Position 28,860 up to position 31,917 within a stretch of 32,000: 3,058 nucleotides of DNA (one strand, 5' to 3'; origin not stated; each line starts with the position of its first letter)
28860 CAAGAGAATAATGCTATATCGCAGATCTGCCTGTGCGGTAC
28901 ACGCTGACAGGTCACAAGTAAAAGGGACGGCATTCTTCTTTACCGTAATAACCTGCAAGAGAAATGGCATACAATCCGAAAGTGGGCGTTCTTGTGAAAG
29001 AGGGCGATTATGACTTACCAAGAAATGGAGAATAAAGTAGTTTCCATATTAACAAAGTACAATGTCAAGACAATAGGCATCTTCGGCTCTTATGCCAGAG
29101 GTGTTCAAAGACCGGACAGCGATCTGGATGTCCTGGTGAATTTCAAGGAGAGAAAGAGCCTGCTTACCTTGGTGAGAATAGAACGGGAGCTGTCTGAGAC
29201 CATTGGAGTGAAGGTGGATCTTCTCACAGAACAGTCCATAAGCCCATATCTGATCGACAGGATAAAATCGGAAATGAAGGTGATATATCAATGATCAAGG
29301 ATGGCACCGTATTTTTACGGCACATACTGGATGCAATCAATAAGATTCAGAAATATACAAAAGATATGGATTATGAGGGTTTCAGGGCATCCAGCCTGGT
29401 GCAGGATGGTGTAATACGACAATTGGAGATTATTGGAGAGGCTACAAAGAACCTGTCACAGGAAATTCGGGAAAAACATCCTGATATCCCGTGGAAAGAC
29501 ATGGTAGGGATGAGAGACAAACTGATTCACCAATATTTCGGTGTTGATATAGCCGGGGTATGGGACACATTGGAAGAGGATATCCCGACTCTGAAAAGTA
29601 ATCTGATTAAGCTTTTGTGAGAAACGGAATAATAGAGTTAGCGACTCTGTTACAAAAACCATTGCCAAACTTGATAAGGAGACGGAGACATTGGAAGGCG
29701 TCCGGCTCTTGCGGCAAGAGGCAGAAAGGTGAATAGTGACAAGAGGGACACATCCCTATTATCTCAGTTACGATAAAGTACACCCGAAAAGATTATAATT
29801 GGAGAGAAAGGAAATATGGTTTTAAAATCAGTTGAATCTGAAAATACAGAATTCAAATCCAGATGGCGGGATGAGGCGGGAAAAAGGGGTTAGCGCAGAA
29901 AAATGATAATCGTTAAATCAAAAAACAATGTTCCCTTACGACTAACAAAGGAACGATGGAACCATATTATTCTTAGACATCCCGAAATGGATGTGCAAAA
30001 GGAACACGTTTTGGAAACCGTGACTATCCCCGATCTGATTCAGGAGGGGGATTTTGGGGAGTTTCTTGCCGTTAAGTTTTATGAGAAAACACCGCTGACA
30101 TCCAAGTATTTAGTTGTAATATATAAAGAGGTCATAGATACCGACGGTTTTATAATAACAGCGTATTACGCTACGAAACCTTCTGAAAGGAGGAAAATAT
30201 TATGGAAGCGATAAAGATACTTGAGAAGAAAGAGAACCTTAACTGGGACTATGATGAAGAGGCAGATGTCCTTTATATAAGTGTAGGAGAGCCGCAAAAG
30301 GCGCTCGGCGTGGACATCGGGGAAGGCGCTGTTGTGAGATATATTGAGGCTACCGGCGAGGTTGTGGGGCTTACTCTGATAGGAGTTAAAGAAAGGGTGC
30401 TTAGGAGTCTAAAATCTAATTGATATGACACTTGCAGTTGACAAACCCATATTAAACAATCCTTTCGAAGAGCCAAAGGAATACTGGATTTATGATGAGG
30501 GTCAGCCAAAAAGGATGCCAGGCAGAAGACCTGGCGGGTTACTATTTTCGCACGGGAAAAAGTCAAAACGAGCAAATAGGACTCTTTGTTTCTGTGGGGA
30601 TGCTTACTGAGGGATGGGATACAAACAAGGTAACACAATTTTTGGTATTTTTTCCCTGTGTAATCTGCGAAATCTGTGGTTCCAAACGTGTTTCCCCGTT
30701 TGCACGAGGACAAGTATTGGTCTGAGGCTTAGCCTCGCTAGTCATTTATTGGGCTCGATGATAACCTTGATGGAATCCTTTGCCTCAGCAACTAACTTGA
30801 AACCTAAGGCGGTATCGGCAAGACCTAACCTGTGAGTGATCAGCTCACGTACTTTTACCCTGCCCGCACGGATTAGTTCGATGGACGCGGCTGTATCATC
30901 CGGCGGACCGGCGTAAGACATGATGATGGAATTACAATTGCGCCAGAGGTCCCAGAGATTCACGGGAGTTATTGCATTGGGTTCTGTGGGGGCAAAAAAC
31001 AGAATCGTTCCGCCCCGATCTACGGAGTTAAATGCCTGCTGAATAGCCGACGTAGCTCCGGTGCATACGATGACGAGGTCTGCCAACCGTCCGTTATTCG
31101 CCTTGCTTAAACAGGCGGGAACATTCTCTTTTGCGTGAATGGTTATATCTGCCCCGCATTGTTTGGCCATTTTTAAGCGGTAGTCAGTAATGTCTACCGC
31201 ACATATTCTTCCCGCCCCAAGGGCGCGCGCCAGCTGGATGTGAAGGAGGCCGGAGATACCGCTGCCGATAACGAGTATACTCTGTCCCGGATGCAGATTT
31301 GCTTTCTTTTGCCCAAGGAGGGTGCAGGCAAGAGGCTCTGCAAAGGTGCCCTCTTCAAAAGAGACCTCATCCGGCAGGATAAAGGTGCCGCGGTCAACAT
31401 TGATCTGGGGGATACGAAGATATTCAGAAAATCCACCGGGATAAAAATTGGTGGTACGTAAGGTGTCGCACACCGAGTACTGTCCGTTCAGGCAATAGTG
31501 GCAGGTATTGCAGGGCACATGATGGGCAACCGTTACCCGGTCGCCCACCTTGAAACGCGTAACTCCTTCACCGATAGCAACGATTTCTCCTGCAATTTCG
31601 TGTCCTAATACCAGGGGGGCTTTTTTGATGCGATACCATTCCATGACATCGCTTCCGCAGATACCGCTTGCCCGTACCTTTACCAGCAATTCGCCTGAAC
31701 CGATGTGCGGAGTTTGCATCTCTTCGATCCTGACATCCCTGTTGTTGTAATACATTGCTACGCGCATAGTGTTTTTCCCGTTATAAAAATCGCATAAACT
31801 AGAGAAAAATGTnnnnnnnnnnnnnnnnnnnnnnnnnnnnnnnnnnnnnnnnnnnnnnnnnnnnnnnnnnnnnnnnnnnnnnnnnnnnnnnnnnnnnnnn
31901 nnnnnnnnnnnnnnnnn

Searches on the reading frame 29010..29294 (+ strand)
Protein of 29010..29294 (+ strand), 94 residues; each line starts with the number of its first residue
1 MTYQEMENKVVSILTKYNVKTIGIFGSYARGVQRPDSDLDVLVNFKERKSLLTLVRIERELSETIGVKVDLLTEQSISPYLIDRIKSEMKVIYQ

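Call 11: search_protein_families(library=pfam, proteins=[window:29010-29294:+], max_evalue=0.01)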
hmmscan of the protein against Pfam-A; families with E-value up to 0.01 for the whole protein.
window:29010-29294:+ (94 aa): 4 families
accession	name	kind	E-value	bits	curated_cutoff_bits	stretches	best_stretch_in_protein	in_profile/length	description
PF01909.29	NTP_transf_2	-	6.6e-18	65.3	21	1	14-91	8-92/93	Nucleotidyltransferase domain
PF18765.7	Polbeta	-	6.6e-17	61.9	26.9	1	8-94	1-89/93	Polymerase beta, Nucleotidyltransferase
PF22600.2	MTPAP-like_central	-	0.00024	21.7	27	1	12-56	35-71/139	Poly(A) RNA polymerase, mitochondrial-like, central palm domain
PF10620.15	MdcG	-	0.0083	16.5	26.5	0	32-71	47-85/121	Phosphoribosyl-dephospho-CoA transferase MdcG C-terminal domain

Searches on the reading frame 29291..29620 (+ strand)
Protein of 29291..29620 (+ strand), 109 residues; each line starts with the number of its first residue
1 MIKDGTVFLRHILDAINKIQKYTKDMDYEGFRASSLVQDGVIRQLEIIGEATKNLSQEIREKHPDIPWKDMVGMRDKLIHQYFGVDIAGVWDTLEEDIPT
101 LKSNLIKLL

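Call 11: search_protein_families(library=pfam, proteins=[window:29291-29620:+], max_evalue=0.01)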
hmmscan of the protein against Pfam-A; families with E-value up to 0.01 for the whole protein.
window:29291-29620:+ (109 aa): 1 family
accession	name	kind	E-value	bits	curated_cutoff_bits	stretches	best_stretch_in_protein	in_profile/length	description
PF01934.22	HepT-like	-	4.3e-31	107.5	23.5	1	12-105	1-117/120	Ribonuclease HepT-like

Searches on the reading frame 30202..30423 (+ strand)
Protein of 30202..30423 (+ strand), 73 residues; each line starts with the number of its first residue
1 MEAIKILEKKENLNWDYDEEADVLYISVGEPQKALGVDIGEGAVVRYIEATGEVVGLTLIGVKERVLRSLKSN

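Call 11: search_protein_families(library=pfam, proteins=[window:30202-30423:+], max_evalue=0.01)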
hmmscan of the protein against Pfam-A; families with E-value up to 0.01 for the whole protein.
window:30202-30423:+ (73 aa): 1 family
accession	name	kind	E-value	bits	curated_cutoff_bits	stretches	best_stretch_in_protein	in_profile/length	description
PF10049.14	DUF2283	-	3.5e-06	27.5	23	1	16-62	3-48/49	Protein of unknown function (DUF2283)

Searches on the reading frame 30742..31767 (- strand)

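Call 11: search_protein_families(library=pfam, proteins=[window:30742-31767:-], max_evalue=0.01)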
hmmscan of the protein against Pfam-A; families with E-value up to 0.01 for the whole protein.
window:30742-31767:- (341 aa): 4 families
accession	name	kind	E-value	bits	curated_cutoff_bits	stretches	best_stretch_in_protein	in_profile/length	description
PF08240.17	ADH_N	-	2.2e-29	102.2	23.5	1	23-121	1-96/104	Alcohol dehydrogenase GroES-like domain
PF00107.32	ADH_zinc_N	-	4.6e-21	75.5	31.8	1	173-299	3-127/129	Zinc-binding dehydrogenase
PF16912.11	Glu_dehyd_C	-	1e-06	28.9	34.9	1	156-338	27-210/211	Glucose dehydrogenase C-terminus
PF01262.27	AlaDh_PNT_C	-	0.0012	18.8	23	1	163-214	30-82/214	Alanine dehydrogenase/PNT, C-terminal domain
